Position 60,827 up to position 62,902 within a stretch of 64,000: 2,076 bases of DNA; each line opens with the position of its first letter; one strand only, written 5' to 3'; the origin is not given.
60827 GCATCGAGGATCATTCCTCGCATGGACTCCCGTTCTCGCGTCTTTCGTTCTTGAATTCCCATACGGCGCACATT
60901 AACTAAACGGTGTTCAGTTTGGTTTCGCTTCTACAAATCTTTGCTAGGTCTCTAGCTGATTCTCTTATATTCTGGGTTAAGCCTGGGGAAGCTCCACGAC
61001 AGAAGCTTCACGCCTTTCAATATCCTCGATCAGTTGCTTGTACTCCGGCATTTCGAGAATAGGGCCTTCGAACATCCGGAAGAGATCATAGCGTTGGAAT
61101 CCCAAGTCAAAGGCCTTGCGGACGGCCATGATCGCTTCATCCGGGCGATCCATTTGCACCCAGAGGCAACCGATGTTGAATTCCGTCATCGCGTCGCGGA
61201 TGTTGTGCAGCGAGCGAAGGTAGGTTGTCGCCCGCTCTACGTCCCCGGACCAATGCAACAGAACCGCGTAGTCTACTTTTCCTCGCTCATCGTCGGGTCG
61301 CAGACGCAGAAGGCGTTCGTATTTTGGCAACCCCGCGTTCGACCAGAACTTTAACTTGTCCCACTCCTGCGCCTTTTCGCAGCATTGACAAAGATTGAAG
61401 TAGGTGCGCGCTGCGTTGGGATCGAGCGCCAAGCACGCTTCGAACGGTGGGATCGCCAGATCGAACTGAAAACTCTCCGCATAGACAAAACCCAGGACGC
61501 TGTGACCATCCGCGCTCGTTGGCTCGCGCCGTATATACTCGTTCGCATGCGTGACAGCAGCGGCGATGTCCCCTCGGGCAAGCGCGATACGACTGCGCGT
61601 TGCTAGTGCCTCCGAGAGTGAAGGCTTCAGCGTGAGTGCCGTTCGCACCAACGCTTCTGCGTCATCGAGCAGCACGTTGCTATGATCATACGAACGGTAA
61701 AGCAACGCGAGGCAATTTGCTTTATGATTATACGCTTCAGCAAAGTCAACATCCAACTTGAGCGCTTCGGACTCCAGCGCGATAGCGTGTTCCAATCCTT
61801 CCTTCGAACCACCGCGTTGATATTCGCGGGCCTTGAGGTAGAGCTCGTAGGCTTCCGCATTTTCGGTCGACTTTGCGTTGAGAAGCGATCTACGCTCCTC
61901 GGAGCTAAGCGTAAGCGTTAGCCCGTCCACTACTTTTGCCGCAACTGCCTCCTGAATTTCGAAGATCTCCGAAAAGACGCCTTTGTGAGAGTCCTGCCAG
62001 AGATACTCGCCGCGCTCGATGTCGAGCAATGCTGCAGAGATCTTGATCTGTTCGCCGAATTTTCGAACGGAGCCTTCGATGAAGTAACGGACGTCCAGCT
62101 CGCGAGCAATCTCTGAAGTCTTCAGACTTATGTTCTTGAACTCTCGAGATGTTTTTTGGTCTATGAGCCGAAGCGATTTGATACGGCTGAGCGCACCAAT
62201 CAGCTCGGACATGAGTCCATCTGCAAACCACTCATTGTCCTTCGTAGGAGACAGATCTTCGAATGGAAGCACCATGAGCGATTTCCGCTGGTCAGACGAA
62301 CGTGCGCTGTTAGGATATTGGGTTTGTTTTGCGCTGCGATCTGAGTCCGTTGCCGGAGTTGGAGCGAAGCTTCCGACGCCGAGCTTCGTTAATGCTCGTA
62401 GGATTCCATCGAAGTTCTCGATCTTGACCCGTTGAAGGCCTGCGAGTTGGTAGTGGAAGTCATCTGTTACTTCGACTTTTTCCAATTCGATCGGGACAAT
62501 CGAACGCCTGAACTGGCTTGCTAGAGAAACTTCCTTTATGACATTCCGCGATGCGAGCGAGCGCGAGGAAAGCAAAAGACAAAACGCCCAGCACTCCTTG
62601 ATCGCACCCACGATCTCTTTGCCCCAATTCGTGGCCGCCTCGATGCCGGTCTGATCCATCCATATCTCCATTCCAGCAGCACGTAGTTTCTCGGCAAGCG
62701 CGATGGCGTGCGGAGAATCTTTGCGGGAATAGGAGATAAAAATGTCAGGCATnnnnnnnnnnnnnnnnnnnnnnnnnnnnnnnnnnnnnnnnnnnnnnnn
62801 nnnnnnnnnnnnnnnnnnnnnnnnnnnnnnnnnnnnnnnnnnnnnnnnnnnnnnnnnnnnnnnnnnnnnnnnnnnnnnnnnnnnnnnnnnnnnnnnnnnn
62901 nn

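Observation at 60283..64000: Second TIR/TolB-N/TPR paralogue with TetR, HEPN/MNT pair and a third related C-terminal fragment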

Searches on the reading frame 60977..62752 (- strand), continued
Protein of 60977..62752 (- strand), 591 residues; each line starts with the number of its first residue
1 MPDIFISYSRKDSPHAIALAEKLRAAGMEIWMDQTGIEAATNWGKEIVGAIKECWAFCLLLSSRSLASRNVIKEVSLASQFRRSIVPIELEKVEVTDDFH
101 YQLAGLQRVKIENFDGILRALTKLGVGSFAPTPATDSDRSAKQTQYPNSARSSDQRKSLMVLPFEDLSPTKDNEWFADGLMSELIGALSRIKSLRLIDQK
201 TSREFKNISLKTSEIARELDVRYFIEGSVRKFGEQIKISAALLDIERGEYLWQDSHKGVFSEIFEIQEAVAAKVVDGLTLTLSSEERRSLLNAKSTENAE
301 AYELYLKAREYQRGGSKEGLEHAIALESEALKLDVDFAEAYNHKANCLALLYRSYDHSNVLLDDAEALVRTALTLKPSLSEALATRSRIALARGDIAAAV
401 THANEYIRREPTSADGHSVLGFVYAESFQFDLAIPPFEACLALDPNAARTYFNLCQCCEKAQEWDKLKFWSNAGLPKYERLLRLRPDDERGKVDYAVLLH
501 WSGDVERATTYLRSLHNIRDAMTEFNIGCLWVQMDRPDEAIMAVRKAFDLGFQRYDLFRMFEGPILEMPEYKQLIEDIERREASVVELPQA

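Call 60: search_dna_similar(query=window:60977-62752:-, collection=plasmids, mode=protein, max_rows=15, max_evalue=0.00001)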
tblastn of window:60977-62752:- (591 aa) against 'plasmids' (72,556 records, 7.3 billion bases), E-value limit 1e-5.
Records with a match: 529; places in all: 1132; records where one place covers at least 80% of the query: 0.
Best place of each record, by identity: <60% 529.
By first word of the organism name: Rhizobium 231; Sinorhizobium 157; Bradyrhizobium 21; Ensifer 19; Microvirga 9; Aminobacter 9; Mesorhizobium 9; Azospirillum 9; Phyllobacterium 8; Skermanella 8; and 26 more.
By predicted mobility (MOB-suite, as given by PLSDB): non-mobilizable 257; conjugative 169; mobilizable 103.
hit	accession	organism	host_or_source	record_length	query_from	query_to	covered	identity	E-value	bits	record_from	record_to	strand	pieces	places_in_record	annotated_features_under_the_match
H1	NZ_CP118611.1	Ensifer adhaerens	Pure isolate,Rhizosphere of Cyperus ...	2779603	147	579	73%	29.3%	2e-34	147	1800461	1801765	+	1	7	none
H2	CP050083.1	Rhizobium leguminosarum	Trifolium pratense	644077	126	541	70%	29.7%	1e-28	129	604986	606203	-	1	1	adenylate/guanylate cyclase domain-containing protein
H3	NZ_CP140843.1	Rhizobium ruizarguesonis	Trifolium pratense,whole organism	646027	126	541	70%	29.7%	1e-28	129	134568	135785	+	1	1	adenylate/guanylate cyclase domain-containing protein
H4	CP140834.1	Rhizobium ruizarguesonis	Trifolium pratense,whole organism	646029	126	541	70%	29.7%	1e-28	129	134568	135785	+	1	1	adenylate/guanylate cyclase domain-containing protein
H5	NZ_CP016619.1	Microvirga ossetica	Vicia alpestris,cell culture,nodules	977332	98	541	75%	27.8%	1e-30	135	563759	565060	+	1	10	adenylate/guanylate cyclase domain-containing protein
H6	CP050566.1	Rhizobium leguminosarum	Lathyrus sativus,cell culture,root ...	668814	126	541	70%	29.5%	5e-28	127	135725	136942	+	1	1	adenylate/guanylate cyclase domain-containing protein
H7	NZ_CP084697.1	Rhizobium ruizarguesonis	Pisum sativum L.,Cell culture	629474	126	541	70%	29.5%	5e-28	127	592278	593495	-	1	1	adenylate/guanylate cyclase domain-containing protein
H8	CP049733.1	Rhizobium leguminosarum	Pisum sativum,Pisum sativum nodules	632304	126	541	70%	29.5%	5e-28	127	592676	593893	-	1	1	adenylate/guanylate cyclase domain-containing protein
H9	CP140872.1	Rhizobium ruizarguesonis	Trifolium pratense,whole organism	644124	126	541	70%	29.5%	5e-28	127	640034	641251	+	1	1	adenylate/guanylate cyclase domain-containing protein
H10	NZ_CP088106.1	Rhizobium ruizarguesonis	cell culture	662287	126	541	70%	29.5%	5e-28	127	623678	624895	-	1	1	adenylate/guanylate cyclase domain-containing protein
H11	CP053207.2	Rhizobium leguminosarum bv. trifolii TA1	-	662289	126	541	70%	29.5%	5e-28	127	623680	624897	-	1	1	adenylate/guanylate cyclase domain-containing protein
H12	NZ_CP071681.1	Rhizobium ruizarguesonis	lentil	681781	126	541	70%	29.5%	5e-28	127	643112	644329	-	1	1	adenylate/guanylate cyclase domain-containing protein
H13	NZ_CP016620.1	Microvirga ossetica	Vicia alpestris,cell culture,nodules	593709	140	548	69%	29.9%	5e-35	149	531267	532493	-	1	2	adenylate/guanylate cyclase domain-containing protein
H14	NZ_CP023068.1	Sinorhizobium sojae CCBAU 05684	G.max,nodule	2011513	95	541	76%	27.2%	4e-31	137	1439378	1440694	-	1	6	record has no annotation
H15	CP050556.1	Rhizobium leguminosarum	Vicia sativa,cell culture,root nodule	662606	118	541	72%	28.6%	1e-23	114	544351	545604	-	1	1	none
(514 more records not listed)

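Call 61: search_dna_similar(query=window:60977-62752:-, collection=phages, mode=protein, max_rows=10, max_evalue=0.00001)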
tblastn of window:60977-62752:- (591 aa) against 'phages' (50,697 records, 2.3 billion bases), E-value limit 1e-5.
No match.

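Call 62: get_annotated_region(hit=H13, flank=1500)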
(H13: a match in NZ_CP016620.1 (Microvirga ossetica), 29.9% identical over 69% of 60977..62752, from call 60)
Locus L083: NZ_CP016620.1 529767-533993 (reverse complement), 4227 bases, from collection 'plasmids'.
description: Microvirga ossetica strain V5/3m plasmid unnamed4, complete sequence
organism: Microvirga ossetica (NCBI taxid 1882682)
taxonomy: Bacteria; Pseudomonadota; Alphaproteobacteria; Hyphomicrobiales; Methylobacteriaceae; Microvirga; Microvirga ossetica
host: -; source: Vicia alpestris,cell culture,nodules; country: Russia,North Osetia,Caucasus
typing (MOB-suite, as given by PLSDB): non-mobilizable
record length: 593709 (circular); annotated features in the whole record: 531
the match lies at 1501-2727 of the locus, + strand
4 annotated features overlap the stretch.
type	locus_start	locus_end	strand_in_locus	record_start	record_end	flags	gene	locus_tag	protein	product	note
CDS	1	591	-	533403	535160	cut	-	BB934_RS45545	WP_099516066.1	adenylate/guanylate cyclase domain-containing protein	-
CDS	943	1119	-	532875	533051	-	-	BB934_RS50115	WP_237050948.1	hypothetical protein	-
CDS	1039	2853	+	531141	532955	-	-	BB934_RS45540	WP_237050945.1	adenylate/guanylate cyclase domain-containing protein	-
CDS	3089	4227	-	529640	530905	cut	-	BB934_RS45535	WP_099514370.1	IS701 family transposase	-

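Call 64: search_protein_families(library=pfam, proteins=[L083:1039-2853:+, L058:5208-6836:+, L060:539-2209:+, L032:2798-4702:+], max_evalue=0.0001)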
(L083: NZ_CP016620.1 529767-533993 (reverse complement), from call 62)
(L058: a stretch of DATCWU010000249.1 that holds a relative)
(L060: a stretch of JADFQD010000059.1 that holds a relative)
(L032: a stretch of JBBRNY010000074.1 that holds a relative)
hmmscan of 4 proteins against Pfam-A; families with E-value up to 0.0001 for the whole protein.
L083:1039-2853:+ (604 aa): 15 families
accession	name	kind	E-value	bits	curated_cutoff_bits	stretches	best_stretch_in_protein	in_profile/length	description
PF07719.23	TPR_2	-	4.7e-17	61.1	27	1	393-425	1-33/34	Tetratricopeptide repeat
PF13181.12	TPR_8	-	2.4e-16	58.8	25.7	0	393-425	1-33/34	Tetratricopeptide repeat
PF00515.34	TPR_1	-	2.9e-16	58.9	27.8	1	393-425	1-33/34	Tetratricopeptide repeat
PF13414.12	TPR_11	-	4.5e-14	52.3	26.8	1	400-430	1-31/42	TPR repeat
PF14559.12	TPR_19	-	6.2e-14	52.5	25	1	403-460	1-58/68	Tetratricopeptide repeat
PF13431.12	TPR_17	-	1e-13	50.8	24.4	0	384-413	4-33/34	Tetratricopeptide repeat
PF13424.12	TPR_12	-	1.3e-11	45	30.1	1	352-423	3-75/77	Tetratricopeptide repeat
PF13432.12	TPR_16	-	2.4e-11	44.3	32.7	1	398-460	2-64/65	Tetratricopeptide repeat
PF13428.12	TPR_14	-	1.1e-10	41.5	23.5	0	394-435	2-43/44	Tetratricopeptide repeat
PF00211.25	Guanylate_cyc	-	7.3e-09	35.9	21.9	1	24-147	46-179/183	Adenylate and Guanylate cyclase catalytic domain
PF13371.12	TPR_9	-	8.6e-08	32.5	35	1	365-429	1-65/73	Tetratricopeptide repeat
PF13374.12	TPR_10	-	3e-07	30.7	27.5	0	541-563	7-29/42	Tetratricopeptide repeat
PF13176.12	TPR_7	-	1.9e-06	27.9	27.9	0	538-566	1-28/36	Tetratricopeptide repeat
PF12895.13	ANAPC3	-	7.6e-06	26.6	27.2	0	406-455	2-50/82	Anaphase-promoting complex, cyclosome, subunit 3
PF13174.12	TPR_6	-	1.3e-05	26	26.3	0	538-563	2-27/33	Tetratricopeptide repeat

L058:5208-6836:+ (543 aa): 9 families
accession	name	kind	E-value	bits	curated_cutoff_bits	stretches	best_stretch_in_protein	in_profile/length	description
PF13676.11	TIR_2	-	2.9e-21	76.6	28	1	5-112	1-112/122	TIR domain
PF00515.34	TPR_1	-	5e-13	48.7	27.8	0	384-411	7-34/34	Tetratricopeptide repeat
PF07719.23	TPR_2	-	4.9e-11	42.3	27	0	418-443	7-32/34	Tetratricopeptide repeat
PF13431.12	TPR_17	-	1.9e-10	40.6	24.4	0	401-432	2-33/34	Tetratricopeptide repeat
PF13181.12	TPR_8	-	1.8e-06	28.1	25.7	0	423-443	12-32/34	Tetratricopeptide repeat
PF14559.12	TPR_19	-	6.1e-06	26.9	25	0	395-443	8-56/68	Tetratricopeptide repeat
PF13428.12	TPR_14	-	1.1e-05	26.1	23.5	0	448-474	1-27/44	Tetratricopeptide repeat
PF13371.12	TPR_9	-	2.1e-05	24.9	35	0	391-443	8-60/73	Tetratricopeptide repeat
PF13414.12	TPR_11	-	7e-05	22.9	26.8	0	426-452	8-34/42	TPR repeat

L060:539-2209:+ (557 aa): 12 families
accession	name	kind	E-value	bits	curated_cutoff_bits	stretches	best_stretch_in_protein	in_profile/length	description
PF00515.34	TPR_1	-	1.5e-17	63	27.8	0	401-429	4-32/34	Tetratricopeptide repeat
PF13181.12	TPR_8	-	1.3e-16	59.7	25.7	0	496-524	3-31/34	Tetratricopeptide repeat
PF07719.23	TPR_2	-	8e-15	54.1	27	0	401-429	4-32/34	Tetratricopeptide repeat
PF13432.12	TPR_16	-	8.2e-15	55.4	32.7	1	403-458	2-57/65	Tetratricopeptide repeat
PF14559.12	TPR_19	-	1.9e-14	54.2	25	0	411-458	4-51/68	Tetratricopeptide repeat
PF13428.12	TPR_14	-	2e-14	53.1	23.5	0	466-500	5-39/44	Tetratricopeptide repeat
PF13431.12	TPR_17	-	3.8e-11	42.8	24.4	0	352-383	1-32/34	Tetratricopeptide repeat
PF13424.12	TPR_12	-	3.3e-10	40.5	30.1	0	403-457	8-70/77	Tetratricopeptide repeat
PF13414.12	TPR_11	-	2.1e-07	31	26.8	0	408-445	4-41/42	TPR repeat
PF13174.12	TPR_6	-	2.4e-06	28.3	26.3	0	465-495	3-33/33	Tetratricopeptide repeat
PF12895.13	ANAPC3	-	3.6e-06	27.6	27.2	0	413-486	4-80/82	Anaphase-promoting complex, cyclosome, subunit 3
PF13176.12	TPR_7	-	2.3e-05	24.6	27.9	0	465-487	2-24/36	Tetratricopeptide repeat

L032:2798-4702:+ (635 aa): 7 families
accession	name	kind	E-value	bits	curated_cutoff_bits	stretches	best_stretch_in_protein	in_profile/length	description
PF13676.11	TIR_2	-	5e-21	75.9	28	1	4-123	1-120/122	TIR domain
PF13181.12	TPR_8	-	3.6e-08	33.4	25.7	0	461-490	2-31/34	Tetratricopeptide repeat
PF25063.1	ARM_TT21_C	-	1.2e-07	32.3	35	1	417-489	86-158/209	Tetratricopeptide repeat protein 21 C-terminal ARM domain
PF13431.12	TPR_17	-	1.9e-07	31.2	24.4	0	448-479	1-32/34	Tetratricopeptide repeat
PF12895.13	ANAPC3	-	3.8e-06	27.5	27.2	0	440-508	3-70/82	Anaphase-promoting complex, cyclosome, subunit 3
PF01582.25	TIR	-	5e-05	23.6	21.3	1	3-83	3-85/179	TIR domain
PF00515.34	TPR_1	-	6.3e-05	23.1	27.8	0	461-490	2-31/34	Tetratricopeptide repeat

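Call 68: find_related_loci(query=A2, collection=viral_contigs, flank=3000)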
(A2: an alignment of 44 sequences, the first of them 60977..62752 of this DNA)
Query A2 (591 aa) in viral_contigs; peptide patterns used: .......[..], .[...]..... (x = any residue, [..] = any of these).
68 stretches matched a pattern; 1 encode a relative of the query (tblastn E <= 1e-3); 1 distinct loci.
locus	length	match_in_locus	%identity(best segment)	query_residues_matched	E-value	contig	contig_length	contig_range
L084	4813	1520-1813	33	3-100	1e-13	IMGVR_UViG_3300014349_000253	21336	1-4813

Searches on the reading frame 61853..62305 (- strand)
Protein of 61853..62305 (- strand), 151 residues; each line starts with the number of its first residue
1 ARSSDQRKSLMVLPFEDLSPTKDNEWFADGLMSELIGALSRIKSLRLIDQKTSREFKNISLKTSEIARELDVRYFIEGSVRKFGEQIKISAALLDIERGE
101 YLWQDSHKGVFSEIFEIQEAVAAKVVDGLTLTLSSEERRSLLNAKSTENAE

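Call 45: predict_structure(alignment_id=A3)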
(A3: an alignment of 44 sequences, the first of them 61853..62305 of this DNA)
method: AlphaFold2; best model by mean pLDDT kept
length: 151 residues; sequences in the alignment: 44
mean_pLDDT: 85.3   pTM: 0.78
mean pLDDT of the five models: 85.3, 84.7, 83.8, 82.9, 81.3
residues with pLDDT >= 90: 86; 70-90: 44; 50-70: 13; < 50: 8
segments of 3 or more residues with pLDDT < 50: 1-3, 148-151
pLDDT, mean of each block of 10 residues (from residue 1): 70 93 91 92 90 80 85 94 95 92 94 93 90 72 53 40
secondary structure, 60 per line:
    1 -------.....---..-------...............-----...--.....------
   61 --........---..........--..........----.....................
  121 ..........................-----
elements in order: E8-12 H25-39 E45-47 H50-54 H63-70 E74-83 E86-95 E100-110 H111-146

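Call 49: fold_search(model_id=the predicted structure, library=pdb)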
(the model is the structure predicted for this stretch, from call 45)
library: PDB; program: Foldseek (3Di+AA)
matches with E <= 10: 1357; with E <= 0.001: 66
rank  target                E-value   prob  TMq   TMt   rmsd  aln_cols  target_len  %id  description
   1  4hrv_B                2.3e-07  1.00  0.57  0.60   4.5       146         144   15  Crystal Structure of Lipoprotein GNA1162 from Neisseria meningitidis (released 2013-04-24)
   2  4pwz_A                4.4e-07  1.00  0.63  0.26   3.5       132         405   19  Crystal structure of TolB protein from Yersinia pestis CO92 (released 2014-04-02)
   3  3iax_A                5.7e-07  1.00  0.60  0.25   3.2       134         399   16  The crystal structure of the TolB box of Colicin A in complex with TolB reveals important differences in the recruitme (released 2009-10-13)
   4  4hrv_A                7.4e-07  1.00  0.56  0.60   4.6       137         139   16  Crystal Structure of Lipoprotein GNA1162 from Neisseria meningitidis (released 2013-04-24)
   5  4r40_A                7.9e-07  1.00  0.60  0.24   3.9       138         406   17  Crystal Structure of TolB/Pal complex from Yersinia pestis. (released 2014-09-03)
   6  5t10_A                8.5e-07  1.00  0.51  0.57   4.0       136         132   18  PelC dodecamer from Paraburkholderia phytofirmans, space group P6 (released 2017-03-15)
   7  4pwz_B                9.7e-07  1.00  0.62  0.26   3.7       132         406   19  Crystal structure of TolB protein from Yersinia pestis CO92 (released 2014-04-02)
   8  6pnv                  9.7e-07  1.00  0.62  0.25   3.6       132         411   17  1.42 Angstrom Resolution Crystal Structure of Translocation Protein TolB from Salmonella enterica (released 2019-07-17)
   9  2w8b_A                1.1e-06  1.00  0.60  0.25   3.9       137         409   16  Crystal structure of processed TolB in complex with Pal (released 2009-02-17)
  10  5t11_I                1.1e-06  1.00  0.53  0.59   4.0       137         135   18  PelC L103M dodecamer from Paraburkholderia phytofirmans, space group C2 (released 2017-03-15)
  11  2ivz_A                1.2e-06  1.00  0.58  0.24   3.5       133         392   14  Structure of TolB in complex with a peptide of the colicin E9 T- domain (released 2006-08-16)
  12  7mx5_B                1.7e-06  1.00  0.58  0.24   3.5       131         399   18  Crystal structure of TolB from Acinetobacter baumannii (released 2021-05-26)
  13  5t0z_A                1.7e-06  1.00  0.59  0.57   4.3       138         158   15  PelC from Geobacter metallireducens (released 2017-03-15)
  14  9a2l_MODEL_1_A        1.8e-06  1.00  0.62  0.24   3.7       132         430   17  Model of E. coli TolB by in-cell photo-crosslinking MS and deep learning (released 2023-02-24)
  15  3w1e                  1.8e-06  1.00  0.58  0.27   5.0       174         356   13  Structure of FlgT, a flagellar basal body component protein (released 2013-04-03)
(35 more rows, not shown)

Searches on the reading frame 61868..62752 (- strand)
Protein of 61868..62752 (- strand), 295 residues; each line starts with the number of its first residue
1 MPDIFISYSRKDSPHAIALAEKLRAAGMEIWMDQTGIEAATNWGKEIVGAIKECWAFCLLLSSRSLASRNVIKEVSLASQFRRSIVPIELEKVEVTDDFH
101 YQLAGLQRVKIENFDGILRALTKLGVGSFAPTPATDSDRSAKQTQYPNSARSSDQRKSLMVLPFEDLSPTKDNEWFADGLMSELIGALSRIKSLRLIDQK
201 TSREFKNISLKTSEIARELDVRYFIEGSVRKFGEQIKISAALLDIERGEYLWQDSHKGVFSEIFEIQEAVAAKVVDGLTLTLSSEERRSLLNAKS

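Call 78: search_protein_representatives(protein=window:61868-62752:-)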
Query: 295 residues. Proteins with E-value up to 0.001 (for the whole library): 92153; up to 1e-10: 38592; up to 1e-30: 440. The best 150 are listed.
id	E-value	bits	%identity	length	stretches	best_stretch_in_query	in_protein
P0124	4.1e-121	419.7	30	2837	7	155-276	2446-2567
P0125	7.5e-103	359.8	62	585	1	1-291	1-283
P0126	1.2e-96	339.5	44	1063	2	1-289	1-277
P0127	2.0e-94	332.2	59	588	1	1-290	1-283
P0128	1.1e-92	326.4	57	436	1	1-291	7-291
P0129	4.6e-89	314.6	31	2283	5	147-273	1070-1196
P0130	7.0e-89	314.0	55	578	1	1-288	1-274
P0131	9.6e-89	313.6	57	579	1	1-288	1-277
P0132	4.3e-88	311.4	59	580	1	1-289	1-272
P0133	3.4e-87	308.5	56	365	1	1-290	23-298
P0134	3.5e-87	308.4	57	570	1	1-290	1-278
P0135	1.3e-86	306.6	58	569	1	1-290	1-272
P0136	4.8e-86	304.7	55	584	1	1-291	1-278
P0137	1.7e-85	302.9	53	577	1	1-291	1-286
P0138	3.6e-85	301.8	56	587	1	1-290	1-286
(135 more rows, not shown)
